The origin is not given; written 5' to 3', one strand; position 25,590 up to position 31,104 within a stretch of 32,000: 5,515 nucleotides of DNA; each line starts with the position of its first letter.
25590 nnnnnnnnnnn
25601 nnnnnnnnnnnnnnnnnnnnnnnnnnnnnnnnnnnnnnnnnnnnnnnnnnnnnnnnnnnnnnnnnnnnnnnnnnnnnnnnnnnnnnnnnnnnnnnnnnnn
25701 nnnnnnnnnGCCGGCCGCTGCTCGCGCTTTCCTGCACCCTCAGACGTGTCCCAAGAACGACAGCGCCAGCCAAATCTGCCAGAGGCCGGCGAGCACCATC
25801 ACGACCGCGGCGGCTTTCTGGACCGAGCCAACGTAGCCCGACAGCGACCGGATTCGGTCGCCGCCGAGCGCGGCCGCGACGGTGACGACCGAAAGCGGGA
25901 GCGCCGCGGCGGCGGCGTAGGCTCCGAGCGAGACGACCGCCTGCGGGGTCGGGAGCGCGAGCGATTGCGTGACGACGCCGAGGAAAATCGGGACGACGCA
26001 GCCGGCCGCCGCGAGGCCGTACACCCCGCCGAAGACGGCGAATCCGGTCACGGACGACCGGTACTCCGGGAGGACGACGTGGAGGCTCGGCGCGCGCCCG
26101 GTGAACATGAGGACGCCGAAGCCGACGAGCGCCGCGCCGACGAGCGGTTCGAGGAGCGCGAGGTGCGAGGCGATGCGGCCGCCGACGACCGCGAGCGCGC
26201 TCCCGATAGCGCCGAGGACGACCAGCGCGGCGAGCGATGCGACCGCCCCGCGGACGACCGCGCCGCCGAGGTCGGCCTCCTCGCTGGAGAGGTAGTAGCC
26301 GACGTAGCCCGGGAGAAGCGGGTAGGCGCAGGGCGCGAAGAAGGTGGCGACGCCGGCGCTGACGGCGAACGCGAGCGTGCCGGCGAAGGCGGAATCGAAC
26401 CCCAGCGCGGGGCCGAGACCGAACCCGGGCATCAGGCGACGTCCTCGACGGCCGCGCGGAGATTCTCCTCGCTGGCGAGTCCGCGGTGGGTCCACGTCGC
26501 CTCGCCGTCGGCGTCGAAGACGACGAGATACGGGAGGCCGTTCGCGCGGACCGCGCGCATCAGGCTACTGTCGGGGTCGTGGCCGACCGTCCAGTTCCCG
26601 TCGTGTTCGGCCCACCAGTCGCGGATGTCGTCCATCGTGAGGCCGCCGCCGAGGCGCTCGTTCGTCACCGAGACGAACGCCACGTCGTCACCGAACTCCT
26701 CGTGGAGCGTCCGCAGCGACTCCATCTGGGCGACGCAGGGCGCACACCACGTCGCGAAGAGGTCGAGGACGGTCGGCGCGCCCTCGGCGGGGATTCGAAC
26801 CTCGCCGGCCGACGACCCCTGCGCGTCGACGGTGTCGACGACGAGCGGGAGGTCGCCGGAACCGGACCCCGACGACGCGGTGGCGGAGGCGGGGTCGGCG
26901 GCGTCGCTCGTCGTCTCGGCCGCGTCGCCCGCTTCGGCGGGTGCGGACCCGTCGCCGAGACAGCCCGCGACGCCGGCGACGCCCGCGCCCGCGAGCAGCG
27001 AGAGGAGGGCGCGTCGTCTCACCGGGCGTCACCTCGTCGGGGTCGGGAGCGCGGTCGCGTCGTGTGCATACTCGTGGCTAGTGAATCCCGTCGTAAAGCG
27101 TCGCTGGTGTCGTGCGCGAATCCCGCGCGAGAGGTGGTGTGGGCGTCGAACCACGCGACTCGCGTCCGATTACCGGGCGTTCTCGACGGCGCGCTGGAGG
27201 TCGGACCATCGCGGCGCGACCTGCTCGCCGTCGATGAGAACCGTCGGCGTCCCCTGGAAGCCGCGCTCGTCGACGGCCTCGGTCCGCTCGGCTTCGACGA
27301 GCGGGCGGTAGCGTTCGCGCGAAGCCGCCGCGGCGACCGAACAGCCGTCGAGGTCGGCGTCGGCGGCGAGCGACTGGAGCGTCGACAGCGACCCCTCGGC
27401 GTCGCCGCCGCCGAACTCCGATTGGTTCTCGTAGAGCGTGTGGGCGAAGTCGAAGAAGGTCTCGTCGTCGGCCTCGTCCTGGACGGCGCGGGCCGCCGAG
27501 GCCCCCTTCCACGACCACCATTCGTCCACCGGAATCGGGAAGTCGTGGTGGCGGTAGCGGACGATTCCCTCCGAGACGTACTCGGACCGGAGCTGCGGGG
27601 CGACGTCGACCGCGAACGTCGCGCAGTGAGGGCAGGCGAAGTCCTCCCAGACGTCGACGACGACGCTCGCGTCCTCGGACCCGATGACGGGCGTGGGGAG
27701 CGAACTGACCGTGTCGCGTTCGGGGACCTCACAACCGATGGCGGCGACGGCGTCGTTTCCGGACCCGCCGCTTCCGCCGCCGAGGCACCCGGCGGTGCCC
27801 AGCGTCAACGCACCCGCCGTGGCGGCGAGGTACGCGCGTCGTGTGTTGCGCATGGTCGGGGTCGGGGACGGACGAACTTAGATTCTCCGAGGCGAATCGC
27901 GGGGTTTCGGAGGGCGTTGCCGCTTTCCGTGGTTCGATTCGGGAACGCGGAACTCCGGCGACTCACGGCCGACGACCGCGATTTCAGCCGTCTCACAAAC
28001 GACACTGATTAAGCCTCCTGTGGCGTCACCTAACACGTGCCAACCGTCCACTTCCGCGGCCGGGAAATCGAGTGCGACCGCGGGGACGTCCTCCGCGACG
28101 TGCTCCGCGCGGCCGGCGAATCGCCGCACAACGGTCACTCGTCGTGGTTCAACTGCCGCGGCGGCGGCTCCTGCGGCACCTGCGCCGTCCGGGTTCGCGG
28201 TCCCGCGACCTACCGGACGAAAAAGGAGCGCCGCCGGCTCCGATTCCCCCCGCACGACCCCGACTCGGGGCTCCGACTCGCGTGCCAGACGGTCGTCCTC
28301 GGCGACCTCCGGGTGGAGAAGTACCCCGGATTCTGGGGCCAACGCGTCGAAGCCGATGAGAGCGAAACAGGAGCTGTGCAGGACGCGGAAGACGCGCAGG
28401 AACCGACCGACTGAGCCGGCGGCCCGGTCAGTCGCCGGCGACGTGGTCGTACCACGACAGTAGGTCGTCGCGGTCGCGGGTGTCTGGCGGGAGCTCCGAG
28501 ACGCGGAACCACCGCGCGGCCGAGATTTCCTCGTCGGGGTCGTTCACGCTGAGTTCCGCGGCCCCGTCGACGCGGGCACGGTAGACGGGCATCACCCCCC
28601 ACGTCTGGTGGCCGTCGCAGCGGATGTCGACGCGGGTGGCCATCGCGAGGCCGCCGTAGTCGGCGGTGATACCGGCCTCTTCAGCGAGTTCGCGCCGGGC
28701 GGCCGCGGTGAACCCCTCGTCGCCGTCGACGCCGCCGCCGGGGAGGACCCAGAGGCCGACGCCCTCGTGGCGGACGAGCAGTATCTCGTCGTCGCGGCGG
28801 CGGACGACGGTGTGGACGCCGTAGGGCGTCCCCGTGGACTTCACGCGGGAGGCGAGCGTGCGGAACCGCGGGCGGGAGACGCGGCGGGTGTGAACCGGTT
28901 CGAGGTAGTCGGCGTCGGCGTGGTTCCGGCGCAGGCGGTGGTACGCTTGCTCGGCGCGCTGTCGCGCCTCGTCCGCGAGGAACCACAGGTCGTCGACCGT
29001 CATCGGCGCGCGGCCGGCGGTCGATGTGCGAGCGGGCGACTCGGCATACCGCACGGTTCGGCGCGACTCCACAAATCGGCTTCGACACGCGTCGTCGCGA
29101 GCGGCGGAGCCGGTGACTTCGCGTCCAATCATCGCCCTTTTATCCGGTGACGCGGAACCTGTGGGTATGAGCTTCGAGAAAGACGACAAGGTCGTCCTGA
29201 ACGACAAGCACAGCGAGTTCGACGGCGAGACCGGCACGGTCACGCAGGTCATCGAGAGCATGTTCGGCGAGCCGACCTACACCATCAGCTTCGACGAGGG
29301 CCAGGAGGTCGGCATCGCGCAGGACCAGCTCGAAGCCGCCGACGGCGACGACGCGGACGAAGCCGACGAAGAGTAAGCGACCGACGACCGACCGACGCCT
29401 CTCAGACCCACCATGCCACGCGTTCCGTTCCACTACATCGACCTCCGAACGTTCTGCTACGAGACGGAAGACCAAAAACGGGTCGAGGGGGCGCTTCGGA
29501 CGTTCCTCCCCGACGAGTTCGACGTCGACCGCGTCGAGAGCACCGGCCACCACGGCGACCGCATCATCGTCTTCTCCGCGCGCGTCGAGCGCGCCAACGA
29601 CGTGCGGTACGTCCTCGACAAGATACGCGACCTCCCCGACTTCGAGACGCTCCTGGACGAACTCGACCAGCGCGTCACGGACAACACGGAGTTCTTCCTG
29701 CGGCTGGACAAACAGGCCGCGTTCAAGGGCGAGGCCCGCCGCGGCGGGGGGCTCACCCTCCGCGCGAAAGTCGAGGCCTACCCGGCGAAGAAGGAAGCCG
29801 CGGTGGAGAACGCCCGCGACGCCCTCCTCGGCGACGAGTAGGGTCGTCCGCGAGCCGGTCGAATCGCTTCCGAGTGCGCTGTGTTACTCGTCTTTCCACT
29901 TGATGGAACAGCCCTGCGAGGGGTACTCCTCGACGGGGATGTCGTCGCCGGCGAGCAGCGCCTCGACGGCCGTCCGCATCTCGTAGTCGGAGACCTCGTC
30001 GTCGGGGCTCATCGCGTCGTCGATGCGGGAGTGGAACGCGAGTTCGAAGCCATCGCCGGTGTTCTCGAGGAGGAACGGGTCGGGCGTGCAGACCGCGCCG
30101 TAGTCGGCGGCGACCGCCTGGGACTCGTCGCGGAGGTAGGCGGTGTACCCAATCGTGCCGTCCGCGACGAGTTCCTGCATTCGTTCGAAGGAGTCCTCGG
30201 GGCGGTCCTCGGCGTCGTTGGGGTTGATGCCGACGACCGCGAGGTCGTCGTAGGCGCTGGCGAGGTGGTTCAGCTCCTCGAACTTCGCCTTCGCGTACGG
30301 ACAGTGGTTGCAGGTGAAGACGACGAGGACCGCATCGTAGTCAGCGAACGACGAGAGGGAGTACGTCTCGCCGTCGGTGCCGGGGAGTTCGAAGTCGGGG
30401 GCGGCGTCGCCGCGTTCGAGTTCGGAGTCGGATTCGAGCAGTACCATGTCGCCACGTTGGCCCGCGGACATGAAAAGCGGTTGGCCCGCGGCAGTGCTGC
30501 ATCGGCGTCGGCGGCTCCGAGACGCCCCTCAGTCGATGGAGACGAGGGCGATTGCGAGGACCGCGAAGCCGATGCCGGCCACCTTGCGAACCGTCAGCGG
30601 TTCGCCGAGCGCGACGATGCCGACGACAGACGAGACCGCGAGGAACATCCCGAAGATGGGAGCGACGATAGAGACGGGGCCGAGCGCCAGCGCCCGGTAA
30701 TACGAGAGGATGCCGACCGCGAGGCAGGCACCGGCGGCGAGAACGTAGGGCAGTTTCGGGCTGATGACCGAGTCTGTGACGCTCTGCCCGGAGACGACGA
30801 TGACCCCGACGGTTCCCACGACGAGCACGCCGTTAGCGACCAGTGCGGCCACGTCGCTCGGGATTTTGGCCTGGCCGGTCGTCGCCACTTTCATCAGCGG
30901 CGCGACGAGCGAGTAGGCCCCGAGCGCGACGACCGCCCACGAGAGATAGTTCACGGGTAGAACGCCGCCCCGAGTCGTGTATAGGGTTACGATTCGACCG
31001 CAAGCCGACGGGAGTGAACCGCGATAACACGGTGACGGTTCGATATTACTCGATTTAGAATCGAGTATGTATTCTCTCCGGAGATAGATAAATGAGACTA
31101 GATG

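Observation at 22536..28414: Island of extracytoplasmic metal and thiol-redox lipoproteins: SCO1 coupled to a P19-like protein, a divergent DyP-like protein, then TlpA-CcdA, DsbA and a ferredoxin, with no metal permease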

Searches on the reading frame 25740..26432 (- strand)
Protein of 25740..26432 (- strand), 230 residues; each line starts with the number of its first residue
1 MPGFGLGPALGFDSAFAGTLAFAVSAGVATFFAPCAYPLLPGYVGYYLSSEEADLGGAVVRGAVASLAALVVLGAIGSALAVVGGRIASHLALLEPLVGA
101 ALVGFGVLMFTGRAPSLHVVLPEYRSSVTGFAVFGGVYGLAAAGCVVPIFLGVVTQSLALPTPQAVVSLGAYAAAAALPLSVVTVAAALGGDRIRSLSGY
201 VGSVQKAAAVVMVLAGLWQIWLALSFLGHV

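Call 6: search_protein_families(library=pfam, proteins=[window:25740-26432:-], max_evalue=0.01)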
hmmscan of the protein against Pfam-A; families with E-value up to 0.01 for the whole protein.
window:25740-26432:- (230 aa): 0 families

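Call 7: search_protein_families(library=ncbifam, proteins=[window:25740-26432:-], max_evalue=0.01)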
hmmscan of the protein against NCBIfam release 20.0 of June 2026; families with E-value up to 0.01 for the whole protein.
window:25740-26432:- (230 aa): 1 family
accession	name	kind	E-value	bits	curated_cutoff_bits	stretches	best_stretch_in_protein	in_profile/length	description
NF045694.1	seleno_TsoB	exception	0.002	16.3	805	1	15-156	180-327/572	rhodanese/DsbD fusion-like selenoprotein TsoB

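Call 36: search_protein_families(library=pfam, proteins=[window:25740-26432:-], max_evalue=1)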
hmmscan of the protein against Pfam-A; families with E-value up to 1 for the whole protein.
window:25740-26432:- (230 aa): 1 family
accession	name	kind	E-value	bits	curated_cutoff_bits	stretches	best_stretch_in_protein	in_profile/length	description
PF20303.3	YLATT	-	0.22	11.8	26.7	0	137-162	39-63/107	YEATS-Like-Associating Three TM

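Call 50: search_solved_structures(query=A3, max_evalue=10, show_alignments=2)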
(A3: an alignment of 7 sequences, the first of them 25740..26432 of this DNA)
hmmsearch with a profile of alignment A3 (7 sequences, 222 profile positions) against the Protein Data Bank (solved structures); distinct sequences matched with E-value up to 10: 1.
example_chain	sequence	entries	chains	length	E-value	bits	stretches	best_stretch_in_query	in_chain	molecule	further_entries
5vkv_A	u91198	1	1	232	6.1e-06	29.4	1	12-210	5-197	Cytochrome c-type biogenesis protein CcdA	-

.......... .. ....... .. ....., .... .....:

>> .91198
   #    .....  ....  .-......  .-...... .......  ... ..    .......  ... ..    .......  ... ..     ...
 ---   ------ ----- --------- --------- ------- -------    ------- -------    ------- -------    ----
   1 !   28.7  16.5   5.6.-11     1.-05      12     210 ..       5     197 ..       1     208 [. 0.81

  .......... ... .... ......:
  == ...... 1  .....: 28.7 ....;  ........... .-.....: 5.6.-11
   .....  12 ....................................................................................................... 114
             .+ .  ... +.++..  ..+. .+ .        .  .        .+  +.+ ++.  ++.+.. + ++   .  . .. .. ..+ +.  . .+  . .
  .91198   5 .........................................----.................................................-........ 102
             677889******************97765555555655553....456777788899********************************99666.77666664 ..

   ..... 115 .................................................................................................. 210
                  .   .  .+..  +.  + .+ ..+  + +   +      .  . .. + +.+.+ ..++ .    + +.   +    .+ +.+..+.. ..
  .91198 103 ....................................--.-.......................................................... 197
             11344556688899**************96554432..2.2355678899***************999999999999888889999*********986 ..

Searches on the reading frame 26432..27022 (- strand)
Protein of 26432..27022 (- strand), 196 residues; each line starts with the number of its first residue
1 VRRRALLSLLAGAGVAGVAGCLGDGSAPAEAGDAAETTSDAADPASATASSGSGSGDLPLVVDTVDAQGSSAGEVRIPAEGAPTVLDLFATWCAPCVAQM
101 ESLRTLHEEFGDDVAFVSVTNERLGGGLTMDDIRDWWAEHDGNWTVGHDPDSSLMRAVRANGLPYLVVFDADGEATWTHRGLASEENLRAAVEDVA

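Call 6: search_protein_families(library=pfam, proteins=[window:26432-27022:-], max_evalue=0.01)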
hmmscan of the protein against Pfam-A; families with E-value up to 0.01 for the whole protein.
window:26432-27022:- (196 aa): 5 families
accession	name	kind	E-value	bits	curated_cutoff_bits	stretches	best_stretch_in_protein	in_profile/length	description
PF08534.16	Redoxin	-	5e-12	46.3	26.6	1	80-186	27-142/148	Redoxin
PF00578.27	AhpC-TSA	-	1.1e-08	35.4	26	1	80-174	24-120/124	AhpC/TSA family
PF13905.12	Thioredoxin_8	-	3.3e-07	31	27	1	83-174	3-93/94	Thioredoxin-like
PF00085.26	Thioredoxin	-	0.00011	22.6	23.5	1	80-120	17-57/103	Thioredoxin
PF13098.12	Thioredoxin_2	-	0.00012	22.8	27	1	80-191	4-103/104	Thioredoxin-like domain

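Call 7: search_protein_families(library=ncbifam, proteins=[window:26432-27022:-], max_evalue=0.01)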
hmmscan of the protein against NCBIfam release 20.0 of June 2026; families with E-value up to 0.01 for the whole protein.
window:26432-27022:- (196 aa): 8 families
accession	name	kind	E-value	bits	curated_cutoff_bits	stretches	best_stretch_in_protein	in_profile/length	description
NF041202.1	StoA_CxxC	exception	1.7e-07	31.3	210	1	71-189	42-158/163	endospore biogenesis thiol-disulfide oxidoreductase StoA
NF002854.0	PRK03147.1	subfamily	4.5e-07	29.9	170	1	80-194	61-171/176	thiol-disulfide oxidoreductase ResA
TIGR01068.1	thioredoxin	equivalog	1.7e-06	28.2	96.8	1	82-120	15-53/101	thioredoxin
NF047696.1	ThlDiSintTplARhiz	equivalog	6.8e-06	26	230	1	80-113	96-129/219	thiol:disulfide interchange protein TlpA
NF010625.0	PRK14018.1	equivalog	0.00025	19.7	522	1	80-194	55-171/521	bifunctional peptide-methionine (S)-S-oxide reductase MsrA/peptide-methionine (R)-S-oxide reductase MsrB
NF047697.1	ThioredTrxAClost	equivalog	0.0003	20.9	140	1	82-120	18-56/105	thioredoxin TrxA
TIGR00385.1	dsbE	subfamily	0.00057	19.5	123.15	1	79-109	61-91/173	DsbE family thiol:disulfide interchange protein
NF008229.0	PRK10996.1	equivalog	0.00065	19.4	125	1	79-122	50-93/141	thioredoxin TrxC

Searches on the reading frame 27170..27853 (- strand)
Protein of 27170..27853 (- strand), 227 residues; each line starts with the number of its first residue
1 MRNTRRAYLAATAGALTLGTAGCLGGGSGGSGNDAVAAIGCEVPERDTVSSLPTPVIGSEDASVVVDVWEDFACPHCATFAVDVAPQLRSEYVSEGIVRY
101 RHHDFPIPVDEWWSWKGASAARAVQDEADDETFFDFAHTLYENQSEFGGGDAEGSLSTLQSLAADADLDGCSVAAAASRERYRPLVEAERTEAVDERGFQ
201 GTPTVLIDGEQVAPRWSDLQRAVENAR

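Call 6: search_protein_families(library=pfam, proteins=[window:27170-27853:-], max_evalue=0.01)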
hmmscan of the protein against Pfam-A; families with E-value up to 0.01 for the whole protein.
window:27170-27853:- (227 aa): 2 families
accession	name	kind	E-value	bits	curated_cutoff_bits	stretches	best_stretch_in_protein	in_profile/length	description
PF13462.12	Thioredoxin_4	-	2.9e-39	135.3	23.2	1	53-224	4-164/165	Thioredoxin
PF01323.26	DSBA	-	6.7e-09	36.2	25.6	1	65-220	1-187/191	DSBA-like thioredoxin domain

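Call 7: search_protein_families(library=ncbifam, proteins=[window:27170-27853:-], max_evalue=0.01)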
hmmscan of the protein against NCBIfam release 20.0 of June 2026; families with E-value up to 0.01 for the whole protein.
window:27170-27853:- (227 aa): 2 families
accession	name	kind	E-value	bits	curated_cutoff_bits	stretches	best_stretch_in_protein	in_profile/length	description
NF041057.1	Rcas_1661_fam_Se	equivalog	2.3e-14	53.6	190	1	56-212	83-231/247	Rcas_1661 family thioredoxin-like (seleno)lipoprotein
NF008657.0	PRK11657.1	equivalog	0.0021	17.3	124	0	58-102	113-152/251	thiol:disulfide interchange protein DsbG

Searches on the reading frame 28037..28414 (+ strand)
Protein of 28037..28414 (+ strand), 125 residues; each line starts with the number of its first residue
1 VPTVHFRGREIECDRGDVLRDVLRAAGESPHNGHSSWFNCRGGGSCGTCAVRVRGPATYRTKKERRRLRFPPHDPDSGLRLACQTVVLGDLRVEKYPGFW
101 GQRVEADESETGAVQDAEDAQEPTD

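Call 6: search_protein_families(library=pfam, proteins=[window:28037-28414:+], max_evalue=0.01)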
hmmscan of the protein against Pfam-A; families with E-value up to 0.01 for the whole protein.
window:28037-28414:+ (125 aa): 2 families
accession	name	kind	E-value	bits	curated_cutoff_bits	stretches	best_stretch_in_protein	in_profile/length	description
PF00111.32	Fer2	-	5.2e-09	36.4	21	1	7-87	6-76/77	2Fe-2S iron-sulfur cluster binding domain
PF13510.11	Fer2_4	-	0.00087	19.7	22.8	1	3-60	5-65/82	2Fe-2S iron-sulfur cluster binding domain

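Call 7: search_protein_families(library=ncbifam, proteins=[window:28037-28414:+], max_evalue=0.01)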
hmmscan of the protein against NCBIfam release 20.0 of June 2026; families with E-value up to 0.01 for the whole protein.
window:28037-28414:+ (125 aa): 3 families
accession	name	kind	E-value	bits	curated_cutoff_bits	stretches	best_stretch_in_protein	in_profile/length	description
NF040756.1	corr_regen_AcsV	exception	8.7e-07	27.7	800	1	6-94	6-84/632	corrinoid activation/regeneration protein AcsV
NF004317.0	PRK05713.1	equivalog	7.2e-06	25.5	338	1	1-96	1-85/312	iron-sulfur-binding ferredoxin reductase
TIGR01941.1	nqrF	equivalog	4e-05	22.7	295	1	39-94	66-119/405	NADH:ubiquinone reductase (Na(+)-transporting) subunit F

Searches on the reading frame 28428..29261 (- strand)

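Call 12: search_protein_families(library=pfam, proteins=[window:28428-29261:-], max_evalue=0.001)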
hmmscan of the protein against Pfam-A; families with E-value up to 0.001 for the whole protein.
window:28428-29261:- (277 aa): 1 family
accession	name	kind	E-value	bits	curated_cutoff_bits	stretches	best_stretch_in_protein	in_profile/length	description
PF00293.34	NUDIX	-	2.4e-20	73.3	21.1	1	147-270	4-133/134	NUDIX domain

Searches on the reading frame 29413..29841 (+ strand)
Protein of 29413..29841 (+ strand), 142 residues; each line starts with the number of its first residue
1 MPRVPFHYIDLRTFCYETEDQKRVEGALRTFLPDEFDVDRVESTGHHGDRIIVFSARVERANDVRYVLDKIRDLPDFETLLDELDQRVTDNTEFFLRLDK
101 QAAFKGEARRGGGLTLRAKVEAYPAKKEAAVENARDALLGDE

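Call 6: search_protein_families(library=pfam, proteins=[window:29413-29841:+], max_evalue=0.01)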
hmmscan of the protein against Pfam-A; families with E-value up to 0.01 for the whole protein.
window:29413-29841:+ (142 aa): 1 family
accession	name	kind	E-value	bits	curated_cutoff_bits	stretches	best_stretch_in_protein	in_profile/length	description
PF01877.22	RNA_binding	-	1e-30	106.9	26.9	1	8-110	1-107/120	RNA binding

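Call 7: search_protein_families(library=ncbifam, proteins=[window:29413-29841:+], max_evalue=0.01)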
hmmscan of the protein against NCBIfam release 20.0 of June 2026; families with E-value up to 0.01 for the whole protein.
window:29413-29841:+ (142 aa): 5 families
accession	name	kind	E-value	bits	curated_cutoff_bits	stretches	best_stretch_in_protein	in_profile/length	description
NF011141.0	PRK14555.1-1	equivalog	8.8e-69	230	140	1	1-139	1-139/142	RNA-binding protein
NF011142.0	PRK14555.1-3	equivalog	2.3e-23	82.7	237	1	4-139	5-151/154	RNA-binding protein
NF011143.0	PRK14555.1-4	equivalog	1.6e-19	70.6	202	1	7-134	3-143/148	RNA-binding protein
NF011145.0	PRK14555.2-3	equivalog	3.1e-08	33.8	294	1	11-103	8-103/147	RNA-binding protein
NF011144.0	PRK14555.2-2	equivalog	0.0004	20.5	281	1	11-102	8-103/149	RNA-binding protein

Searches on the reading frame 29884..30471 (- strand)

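Call 6: search_protein_families(library=pfam, proteins=[window:29884-30471:-], max_evalue=0.01)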
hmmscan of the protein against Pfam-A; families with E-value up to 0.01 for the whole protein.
window:29884-30471:- (195 aa): 2 families
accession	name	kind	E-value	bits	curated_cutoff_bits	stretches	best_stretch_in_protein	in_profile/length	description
PF00578.27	AhpC-TSA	-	5e-16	59.2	26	1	21-134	2-114/124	AhpC/TSA family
PF08534.16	Redoxin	-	4.9e-13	49.5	26.6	1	20-130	2-117/148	Redoxin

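Call 7: search_protein_families(library=ncbifam, proteins=[window:29884-30471:-], max_evalue=0.01)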
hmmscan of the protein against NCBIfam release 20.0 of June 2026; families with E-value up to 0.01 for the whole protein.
window:29884-30471:- (195 aa): 7 families
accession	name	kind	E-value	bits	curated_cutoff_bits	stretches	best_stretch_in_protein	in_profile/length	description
TIGR00385.1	dsbE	subfamily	4.5e-06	26.4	123.15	1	36-139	54-148/173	DsbE family thiol:disulfide interchange protein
NF011941.0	PRK15412.1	equivalog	0.00025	20.6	359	1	21-139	42-153/185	thiol:disulfide interchange protein DsbE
NF006960.0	PRK09437.1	equivalog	0.00057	19.8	140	1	17-125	3-104/156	thioredoxin-dependent thiol peroxidase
NF002854.0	PRK03147.1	subfamily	0.00075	19.4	170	1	14-140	32-151/176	thiol-disulfide oxidoreductase ResA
NF001808.0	PRK00522.1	equivalog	0.00094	18.6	123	1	15-82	15-82/167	thiol peroxidase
TIGR02661.1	MauD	equivalog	0.0039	16.7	188.6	1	15-84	43-112/189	methylamine dehydrogenase accessory protein MauD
NF038285.1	deiodinase_rel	hypoth_equivalog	0.0047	16.4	250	1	21-78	179-237/347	deiodinase family protein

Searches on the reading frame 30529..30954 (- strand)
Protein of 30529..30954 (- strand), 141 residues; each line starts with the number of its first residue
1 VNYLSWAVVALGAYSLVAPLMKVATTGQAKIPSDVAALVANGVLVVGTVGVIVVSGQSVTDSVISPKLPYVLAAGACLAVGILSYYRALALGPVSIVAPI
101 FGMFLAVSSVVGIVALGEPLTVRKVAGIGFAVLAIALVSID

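Call 12: search_protein_families(library=pfam, proteins=[window:30529-30954:-], max_evalue=0.001)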
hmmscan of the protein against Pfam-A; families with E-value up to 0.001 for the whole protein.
window:30529-30954:- (141 aa): 1 family
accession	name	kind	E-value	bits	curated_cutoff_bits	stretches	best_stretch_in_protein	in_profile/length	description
PF00892.27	EamA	-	2.3e-07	31.6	28.2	1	4-139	4-134/135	EamA-like transporter family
